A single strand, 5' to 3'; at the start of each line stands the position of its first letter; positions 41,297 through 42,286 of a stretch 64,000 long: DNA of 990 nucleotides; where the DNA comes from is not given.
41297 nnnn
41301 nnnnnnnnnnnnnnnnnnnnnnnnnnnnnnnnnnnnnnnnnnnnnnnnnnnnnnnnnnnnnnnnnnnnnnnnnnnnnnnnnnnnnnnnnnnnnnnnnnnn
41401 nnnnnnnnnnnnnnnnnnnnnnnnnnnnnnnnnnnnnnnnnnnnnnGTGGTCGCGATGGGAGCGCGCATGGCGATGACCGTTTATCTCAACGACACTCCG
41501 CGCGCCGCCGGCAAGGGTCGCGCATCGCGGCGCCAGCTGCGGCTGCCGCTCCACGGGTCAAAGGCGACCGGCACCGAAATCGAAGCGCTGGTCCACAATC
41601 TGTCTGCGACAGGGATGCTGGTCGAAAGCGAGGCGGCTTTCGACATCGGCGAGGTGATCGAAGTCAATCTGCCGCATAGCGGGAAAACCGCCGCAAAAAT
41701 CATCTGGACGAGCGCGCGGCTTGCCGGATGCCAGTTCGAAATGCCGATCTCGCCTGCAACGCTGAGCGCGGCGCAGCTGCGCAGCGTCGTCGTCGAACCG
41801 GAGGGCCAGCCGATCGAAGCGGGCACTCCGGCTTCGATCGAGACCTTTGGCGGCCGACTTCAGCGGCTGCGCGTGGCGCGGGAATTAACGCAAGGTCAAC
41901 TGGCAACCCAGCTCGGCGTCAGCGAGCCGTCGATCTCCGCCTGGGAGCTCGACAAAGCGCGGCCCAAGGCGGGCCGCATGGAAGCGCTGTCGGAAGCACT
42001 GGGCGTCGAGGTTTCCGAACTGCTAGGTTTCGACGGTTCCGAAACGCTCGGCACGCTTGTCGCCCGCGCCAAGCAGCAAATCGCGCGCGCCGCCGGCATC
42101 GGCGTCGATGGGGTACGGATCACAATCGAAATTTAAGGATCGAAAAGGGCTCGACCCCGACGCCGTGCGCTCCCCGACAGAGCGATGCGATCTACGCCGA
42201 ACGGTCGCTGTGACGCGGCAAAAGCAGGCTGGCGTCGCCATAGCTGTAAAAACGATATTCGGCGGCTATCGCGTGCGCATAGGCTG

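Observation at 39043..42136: Divergent c-di-GMP module: PilZ-XRE transcription factor opposite a PAS-GGDEF-EAL-PilZ enzyme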

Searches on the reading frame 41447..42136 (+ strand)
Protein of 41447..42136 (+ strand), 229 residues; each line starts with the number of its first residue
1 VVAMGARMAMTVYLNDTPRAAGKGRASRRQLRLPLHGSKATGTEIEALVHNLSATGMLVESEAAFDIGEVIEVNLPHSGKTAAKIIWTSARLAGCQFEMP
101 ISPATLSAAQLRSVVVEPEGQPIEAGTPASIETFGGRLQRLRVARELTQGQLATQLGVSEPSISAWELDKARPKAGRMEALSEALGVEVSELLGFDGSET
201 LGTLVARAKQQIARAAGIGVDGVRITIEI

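Call 3: search_protein_families(library=pfam, proteins=[window:41447-42136:+], max_evalue=0.01)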
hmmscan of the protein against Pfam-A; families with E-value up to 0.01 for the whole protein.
window:41447-42136:+ (229 aa): 6 families
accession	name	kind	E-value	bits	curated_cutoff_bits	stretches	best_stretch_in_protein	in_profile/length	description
PF01381.28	HTH_3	-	1.3e-12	48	23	1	138-192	1-55/55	Helix-turn-helix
PF13560.12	HTH_31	-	1.1e-11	45.3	27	1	134-191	2-60/64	Helix-turn-helix domain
PF12844.13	HTH_19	-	8e-09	35.7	30.2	1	135-193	1-59/64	Helix-turn-helix domain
PF07238.19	PilZ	-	1.7e-08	35.1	22.5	1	39-105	17-92/102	PilZ domain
PF13443.12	HTH_26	-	1.8e-06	28.5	22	1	137-195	1-60/63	Cro/C1-type HTH DNA-binding domain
PF07022.19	Phage_CI_repr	-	0.0096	16.7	22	0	137-197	2-62/65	Bacteriophage CI repressor helix-turn-helix domain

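Call 4: search_protein_families(library=ncbifam, proteins=[window:41447-42136:+], max_evalue=0.01)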
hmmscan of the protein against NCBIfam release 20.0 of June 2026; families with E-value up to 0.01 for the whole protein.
window:41447-42136:+ (229 aa): 10 families
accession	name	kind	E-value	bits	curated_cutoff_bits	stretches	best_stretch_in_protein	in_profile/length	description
NF041951.1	phage_RstR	subfamily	2.4e-08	34.2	80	1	134-199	3-68/108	RstR family transcriptional repressor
NF007257.0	PRK09706.1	subfamily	4e-08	33.1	101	1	132-189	4-61/135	transcriptional repressor DicA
TIGR03070.1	couple_hipB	subfamily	1.9e-07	30.9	71.65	1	134-188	3-57/58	type II toxin-antitoxin system Y4mF family antitoxin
NF052239.1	antitox_spr1629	equivalog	3.3e-05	23.1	335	1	134-189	3-58/377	spr1629 family repressor/antitoxin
NF047542.1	telomere_Tap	equivalog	6.8e-05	21.8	600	1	139-183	23-67/695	telomere-associated protein Tap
NF047948.1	male_kill_WMK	equivalog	8.1e-05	22.2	300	1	133-193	162-222/300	WO male-killing family protein Wmk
NF006015.0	PRK08154.1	subfamily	0.00027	20.2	204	1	128-199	25-96/314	anaerobic benzoate catabolism transcriptional regulator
TIGR00270.2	TIGR00270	equivalog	0.0041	17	110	1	131-191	73-133/159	multiprotein bridging factor aMBF1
NF038139.1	Reg_Aceta_RamB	equivalog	0.0046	15.6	700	1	135-190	4-59/465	acetate metabolism transcriptional regulator RamB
TIGR03830.1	CxxCG_CxxCG_HTH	subfamily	0.0054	16.5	61.8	1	137-176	69-108/127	type II TA system antitoxin MqsA family protein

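Call 5: find_homologous_proteins(query=window:41447-42136:+)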
Query window:41447-42136:+ (229 aa): 170 proteins with E <= 0.001 among 1815 candidates; the best 120 are listed.
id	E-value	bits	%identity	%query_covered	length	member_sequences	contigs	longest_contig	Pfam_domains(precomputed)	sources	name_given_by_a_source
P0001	5.6e-134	463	100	97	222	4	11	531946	PF07238.20,PF12844.14,PF01381.29,PF13560.13,PF13443.13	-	-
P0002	5.9e-132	456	99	97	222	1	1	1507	PF07238.20,PF12844.14,PF01381.29,PF13560.13,PF13443.13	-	-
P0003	9.8e-125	432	92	97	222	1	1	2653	PF07238.20,PF12844.14,PF01381.29,PF13560.13,PF13443.13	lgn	-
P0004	6.4e-124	430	92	99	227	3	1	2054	PF07238.20,PF12844.14,PF01381.29,PF13560.13,PF13443.13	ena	-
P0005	8.1e-124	429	89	99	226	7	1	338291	PF07238.20,PF12844.14,PF01381.29,PF13560.13,PF13443.13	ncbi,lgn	-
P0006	2.8e-119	415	88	97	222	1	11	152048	PF07238.20,PF12844.14,PF01381.29,PF13560.13,PF13443.13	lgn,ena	-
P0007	5.7e-119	414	88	97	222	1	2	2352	PF07238.20,PF12844.14,PF01381.29,PF13560.13,PF13443.13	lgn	-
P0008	7.0e-118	410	87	97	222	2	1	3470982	PF07238.20,PF12844.14,PF01381.29,PF13560.13,PF13443.13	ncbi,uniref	ncbi:helix-turn-helix domain-containing protein [Sphingopyxis kveilinensis]|uniref:helix-turn-helix 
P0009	5.8e-114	397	84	97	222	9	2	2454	PF07238.20,PF12844.14,PF01381.29,PF13560.13,PF13443.13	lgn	-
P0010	6.3e-112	391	81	100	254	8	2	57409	PF07238.20,PF12844.14,PF01381.29,PF13560.13,PF13443.13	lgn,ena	-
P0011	1.3e-105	370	79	100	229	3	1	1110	PF07238.20,PF12844.14,PF01381.29,PF13560.13,PF13443.13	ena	-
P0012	3.8e-105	368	79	100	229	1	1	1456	PF07238.20,PF12844.14,PF01381.29,PF13560.13,PF13443.13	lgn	-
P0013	3.1e-104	365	78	100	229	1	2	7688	PF07238.20,PF12844.14,PF01381.29,PF13560.13,PF13443.13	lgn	-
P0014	5.8e-104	365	78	99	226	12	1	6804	PF07238.20,PF12844.14,PF01381.29,PF13560.13,PF13443.13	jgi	jgi:transcriptional regulator with XRE-family HTH domain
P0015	1.0e-103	364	79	100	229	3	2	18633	PF07238.20,PF12844.14,PF01381.29,PF13560.13,PF13443.13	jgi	jgi:transcriptional regulator with XRE-family HTH domain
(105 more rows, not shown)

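Call 18: search_protein_representatives(protein=window:41468-42136:+)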
Query: 222 residues. Proteins with E-value up to 0.001 (for the whole library): 6507; up to 1e-10: 782; up to 1e-30: 71. The best 150 are listed.
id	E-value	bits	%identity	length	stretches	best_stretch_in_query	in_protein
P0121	3.2e-61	223.2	55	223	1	1-222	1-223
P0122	4.6e-61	222.7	57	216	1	18-221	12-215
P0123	5.4e-54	199.6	31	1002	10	110-198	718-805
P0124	1.2e-53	198.5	51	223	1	1-222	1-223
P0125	8.1e-52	192.6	52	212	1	21-221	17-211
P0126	3.8e-51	190.4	37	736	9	120-185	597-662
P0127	1.1e-50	188.9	46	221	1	1-221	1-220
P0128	1.5e-50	188.4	47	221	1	1-221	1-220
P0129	2.9e-50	187.5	50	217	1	24-221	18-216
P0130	1.4e-49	185.2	46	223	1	12-220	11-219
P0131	3.0e-49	184.1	47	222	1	7-222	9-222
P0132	1.6e-48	181.8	82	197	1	1-106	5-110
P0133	3.4e-48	180.7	50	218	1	17-220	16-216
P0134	1.2e-47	178.9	47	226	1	1-222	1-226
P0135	7.4e-47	176.3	48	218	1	23-222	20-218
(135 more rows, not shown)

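Call 29: find_related_loci(query=A2, collection=genome_contigs, flank=6000)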
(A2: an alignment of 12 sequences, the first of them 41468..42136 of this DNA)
Query A2 (222 aa) in genome_contigs; peptide patterns used: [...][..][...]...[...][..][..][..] (x = any residue, [..] = any of these).
383 stretches matched a pattern; 331 encode a relative of the query (tblastn E <= 1e-3); the best 80 are kept; 80 distinct loci.
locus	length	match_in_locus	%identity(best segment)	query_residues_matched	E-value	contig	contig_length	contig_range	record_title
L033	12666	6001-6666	97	1-222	6e-141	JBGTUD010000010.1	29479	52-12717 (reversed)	MAG: Sphingopyxis sp. isolate WDNA14_bin.13.orig NODE_682_length_29479_cov_9.224721, whole genome shotgun sequence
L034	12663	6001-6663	79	1-222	1e-109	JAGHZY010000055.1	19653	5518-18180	MAG: Sphingopyxis sp. isolate BIN8 scaffold55_cov0, whole genome shotgun sequence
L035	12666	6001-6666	75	1-222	3e-108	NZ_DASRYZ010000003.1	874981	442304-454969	MAG: Sphingopyxis sp. isolate SMAG_U13687 k141_8275, whole genome shotgun sequence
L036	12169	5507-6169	77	1-222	2e-107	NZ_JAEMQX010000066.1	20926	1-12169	MAG: Sphingopyxis sp. isolate SupBloom_Metag_072 NODE_1421_length_20926_cov_11.232715, whole genome shotgun sequence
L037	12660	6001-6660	75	1-222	1e-106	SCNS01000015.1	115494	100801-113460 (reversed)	Sphingomonadaceae bacterium 3R27C6 NODE_15_length_115494_cov_18.392404, whole genome shotgun sequence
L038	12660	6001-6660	75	1-222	9e-107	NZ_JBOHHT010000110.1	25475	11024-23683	MAG: Sphingopyxis sp. isolate TC-B5_concoct.bin.23 k127_41467, whole genome shotgun sequence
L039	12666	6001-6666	74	1-222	1e-104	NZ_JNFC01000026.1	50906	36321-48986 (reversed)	Sphingopyxis sp. LC363 contig32, whole genome shotgun sequence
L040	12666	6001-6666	73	1-222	1e-104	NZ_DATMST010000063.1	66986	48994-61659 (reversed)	MAG: Sphingopyxis sp. isolate SMAG_U12993 k141_58553, whole genome shotgun sequence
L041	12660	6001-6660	74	1-222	2e-104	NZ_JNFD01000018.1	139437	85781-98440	Sphingopyxis sp. LC81 contig25, whole genome shotgun sequence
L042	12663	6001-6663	75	1-222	4e-104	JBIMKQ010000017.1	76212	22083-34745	MAG: Sphingopyxis sp. isolate CCAP1427_2_bin-001 CCAP1427_2_bin-001_c17, whole genome shotgun sequence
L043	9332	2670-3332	76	1-222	4e-103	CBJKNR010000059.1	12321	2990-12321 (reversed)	MAG TPA_asm: uncultured Sphingopyxis sp. isolate SRR27822725_metabat2_2 genome assembly, contig: ERZ27339441.344, whole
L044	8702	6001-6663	77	1-222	8e-100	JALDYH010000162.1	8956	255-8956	MAG: Sphingopyxis sp. isolate MCT-ROC-13 NODE_3371_length_8956_cov_9.348500, whole genome shotgun sequence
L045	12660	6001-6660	73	1-222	2e-96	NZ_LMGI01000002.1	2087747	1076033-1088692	Sphingopyxis sp. Root154 contig_2, whole genome shotgun sequence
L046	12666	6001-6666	68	1-222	6e-96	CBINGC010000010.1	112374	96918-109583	MAG TPA_asm: uncultured Sphingopyxis sp. isolate SRR16817054_maxbin2_1 genome assembly, contig: ERZ27394105.58, whole ge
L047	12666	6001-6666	76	1-222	3e-108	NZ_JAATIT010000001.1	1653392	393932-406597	Sphingopyxis italica strain DSM 25229 Ga0373334_01, whole genome shotgun sequence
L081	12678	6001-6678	43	1-222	4e-51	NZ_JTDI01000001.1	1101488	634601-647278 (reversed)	Novosphingobium malaysiense strain MUSC 273 Contig1, whole genome shotgun sequence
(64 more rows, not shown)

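Call 32: predict_structure(alignment_id=A1)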
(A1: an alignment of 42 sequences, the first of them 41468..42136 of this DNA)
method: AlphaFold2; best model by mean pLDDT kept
length: 222 residues; sequences in the alignment: 42
mean_pLDDT: 82.3   pTM: 0.47
mean pLDDT of the five models: 82.3, 82.0, 80.6, 80.1, 79.9
residues with pLDDT >= 90: 132; 70-90: 37; 50-70: 20; < 50: 33
segments of 3 or more residues with pLDDT < 50: 1-23, 114-120
pLDDT, mean of each block of 10 residues (from residue 1): 30 44 54 75 92 92 91 95 95 94 71 47 82 97 98 98 97 98 88 84 95 96 85
secondary structure, 60 per line:
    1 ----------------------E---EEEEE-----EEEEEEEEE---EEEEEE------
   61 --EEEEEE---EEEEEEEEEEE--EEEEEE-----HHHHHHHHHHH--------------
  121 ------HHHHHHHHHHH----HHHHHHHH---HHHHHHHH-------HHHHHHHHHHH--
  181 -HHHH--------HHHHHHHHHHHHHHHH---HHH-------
elements in order: E27-31 E37-45 E49-54 E63-68 E72-82 E85-90 H96-106 H127-137 H142-149 H153-160 H168-178 H182-185 H194-209

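Call 35: search_protein_families(library=pfam, proteins=[L081:3099-4733:-, L081:4733-5356:-, L081:5026-5829:-, L081:5479-5874:+, L081:6001-6681:+, L081:6943-7878:+, L081:7910-8323:-, L081:8428-9510:-, L081:9489-10922:-, L081:8293-9408:+], max_evalue=0.001)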
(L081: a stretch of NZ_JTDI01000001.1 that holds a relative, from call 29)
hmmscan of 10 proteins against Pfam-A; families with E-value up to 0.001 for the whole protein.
L081:3099-4733:- (544 aa): 2 families
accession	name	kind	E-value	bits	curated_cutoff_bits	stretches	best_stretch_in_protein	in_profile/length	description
PF01077.27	NIR_SIR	-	2.8e-62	209.3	27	2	119-273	1-156/158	Nitrite and sulphite reductase 4Fe-4S domain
PF03460.22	NIR_SIR_ferr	-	4.3e-34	116.5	24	2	52-110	10-68/69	Nitrite/Sulfite reductase ferredoxin-like half domain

L081:4733-5356:- (207 aa): 1 family
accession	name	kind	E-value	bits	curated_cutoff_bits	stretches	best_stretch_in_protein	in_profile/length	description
PF11011.13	DUF2849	-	8.6e-24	84.5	22.5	1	111-192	1-86/86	Protein of unknown function (DUF2849)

L081:5026-5829:- (267 aa): 1 family
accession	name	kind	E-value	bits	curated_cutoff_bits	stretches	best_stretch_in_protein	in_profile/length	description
PF00590.25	TP_methylase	-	3.5e-54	184.4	27.8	1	16-225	1-211/212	Tetrapyrrole (Corrin/Porphyrin) Methylases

L081:5479-5874:+ (131 aa): 0 families

L081:6001-6681:+ (226 aa): 7 families
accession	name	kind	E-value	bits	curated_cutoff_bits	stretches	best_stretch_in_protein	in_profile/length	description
PF13560.12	HTH_31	-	2.5e-14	53.7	27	1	131-185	2-57/64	Helix-turn-helix domain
PF01381.28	HTH_3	-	2.2e-12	47.2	23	1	135-185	1-51/55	Helix-turn-helix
PF07238.19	PilZ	-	8.3e-08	32.9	22.5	1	38-98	23-92/102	PilZ domain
PF12844.13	HTH_19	-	3.8e-06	27.2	30.2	1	132-185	1-54/64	Helix-turn-helix domain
PF13443.12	HTH_26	-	6.3e-06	26.8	22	1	134-188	1-56/63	Cro/C1-type HTH DNA-binding domain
PF13384.12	HTH_23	-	7.9e-05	22.8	24.6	1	134-163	7-37/50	Homeodomain-like domain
PF07022.19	Phage_CI_repr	-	0.00076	20.2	22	0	134-184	2-52/65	Bacteriophage CI repressor helix-turn-helix domain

L081:6943-7878:+ (311 aa): 4 families
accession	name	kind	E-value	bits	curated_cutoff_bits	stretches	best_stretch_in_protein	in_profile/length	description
PF00990.26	GGDEF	-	9.6e-30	103.9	23.8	1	150-299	2-161/161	Diguanylate cyclase, GGDEF domain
PF08448.16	PAS_4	-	5.4e-09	36.7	23.1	1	30-139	2-109/110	PAS fold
PF08447.18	PAS_3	-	1.9e-05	25.2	25.6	1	46-131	2-88/89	PAS fold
PF13426.13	PAS_9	-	0.00074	20.2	27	0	34-135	2-101/103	PAS domain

L081:7910-8323:- (137 aa): 4 families
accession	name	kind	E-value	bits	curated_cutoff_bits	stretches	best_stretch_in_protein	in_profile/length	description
PF13279.12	4HBT_2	-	1.3e-13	51.9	25.5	1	15-128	3-121/122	Thioesterase-like superfamily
PF03061.28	4HBT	-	7.2e-11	42.7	20.6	1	21-101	1-77/79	Thioesterase superfamily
PF01643.23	Acyl-ACP_TE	-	3.9e-07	30.3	23.7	1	14-128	11-130/131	Acyl-ACP thioesterase N-terminal domain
PF20791.3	Acyl-ACP_TE_C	-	5.1e-07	30.3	21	1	17-108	18-99/101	Acyl-ACP thioesterase C-terminal domain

L081:8428-9510:- (360 aa): 3 families
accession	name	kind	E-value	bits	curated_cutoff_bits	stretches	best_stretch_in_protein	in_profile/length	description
PF00924.24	MS_channel_2nd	-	1.3e-16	60.9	20.2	1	173-243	2-67/68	Mechanosensitive ion channel, beta-domain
PF21082.3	MS_channel_3rd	-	4.5e-16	59.5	21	1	252-335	2-88/88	Mechanosensitive ion channel MscS, C-terminal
PF21088.3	MS_channel_1st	-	6.1e-07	29.8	23.1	1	130-171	1-42/42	Mechanosensitive ion channel, transmembrane helices 2/3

L081:9489-10922:- (477 aa): 1 family
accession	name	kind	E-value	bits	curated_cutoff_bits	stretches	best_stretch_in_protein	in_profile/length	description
PF01053.26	Cys_Met_Meta_PP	-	8.4e-94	314.7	27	1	87-471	2-380/381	Cys/Met metabolism PLP-dependent enzyme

L081:8293-9408:+ (371 aa): 0 families

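Call 39: fold_search(model_id=the predicted structure, library=pdb)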
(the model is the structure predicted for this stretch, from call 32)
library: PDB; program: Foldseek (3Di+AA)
matches with E <= 10: 1257; with E <= 0.001: 39
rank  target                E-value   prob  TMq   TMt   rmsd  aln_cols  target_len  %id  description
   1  6b9r_A                7.1e-05  1.00  0.26  0.14  15.2       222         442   16  Streptomyces albus HEPD with substrate 2-hydroxyethylphosphonate (2-HEP) and Fe(II) bound (released 2017-12-20)
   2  6b9r_C                1.2e-04  1.00  0.26  0.13  16.0       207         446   17  Streptomyces albus HEPD with substrate 2-hydroxyethylphosphonate (2-HEP) and Fe(II) bound (released 2017-12-20)
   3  4rt0_C                1.3e-04  1.00  0.29  0.55   5.4       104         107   17  Structure of the Alg44 PilZ domain from Pseudomonas aeruginosa PAO1 in complex with c-di-GMP (released 2015-04-08)
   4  6jq1_A                1.9e-04  1.00  0.27  0.45   9.1        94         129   26  Crystal Structure of DdrO from Deinococcus geothermalis (released 2019-08-28)
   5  6jq1_B                2.4e-04  1.00  0.28  0.46   9.6       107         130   24  Crystal Structure of DdrO from Deinococcus geothermalis (released 2019-08-28)
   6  4rt0_A                2.5e-04  1.00  0.30  0.55   5.5       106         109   17  Structure of the Alg44 PilZ domain from Pseudomonas aeruginosa PAO1 in complex with c-di-GMP (released 2015-04-08)
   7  1y7y_B                2.7e-04  1.00  0.27  0.85   2.7        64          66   31  High-resolution crystal structure of the restriction-modification controller protein C.AhdI from Aeromonas hydrophila (released 2005-02-22)
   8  1adr_MODEL_1_A        2.8e-04  1.00  0.29  0.81   3.4        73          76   32  DETERMINATION OF THE NUCLEAR MAGNETIC RESONANCE STRUCTURE OF THE DNA-BINDING DOMAIN OF THE P22 C2 REPRESSOR (1 (released 1994-01-31)
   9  3jxb_C                3.0e-04  1.00  0.28  0.91   0.9        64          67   33  Crystal structure of the P22 c2 repressor protein in complex with synthetic operator 9C (released 2010-01-19)
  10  3f51_A                3.0e-04  1.00  0.28  0.64   4.8        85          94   22  Crystal Structure of the clp gene regulator ClgR from Corynebacterium glutamicum (released 2008-11-18)
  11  9a7f_A                3.0e-04  1.00  0.28  0.44  12.1        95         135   32  Integrative model of RGHR-DLDH1 by crosslinking MS and deep learning (released 2024-09-18)
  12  7t5u                  3.4e-04  1.00  0.26  0.83   1.2        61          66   38  Structure of E. coli MS115-1 CapH N-terminal domain (released 2022-09-14)
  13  2b5a_B                3.6e-04  1.00  0.26  0.75   1.5        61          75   23  C.BclI, Control Element of the BclI Restriction-Modification System (released 2006-01-03)
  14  3f51_C                4.0e-04  1.00  0.28  0.65   5.7        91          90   25  Crystal Structure of the clp gene regulator ClgR from Corynebacterium glutamicum (released 2008-11-18)
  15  2b5a_A                4.5e-04  1.00  0.28  0.75   3.0        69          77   22  C.BclI, Control Element of the BclI Restriction-Modification System (released 2006-01-03)
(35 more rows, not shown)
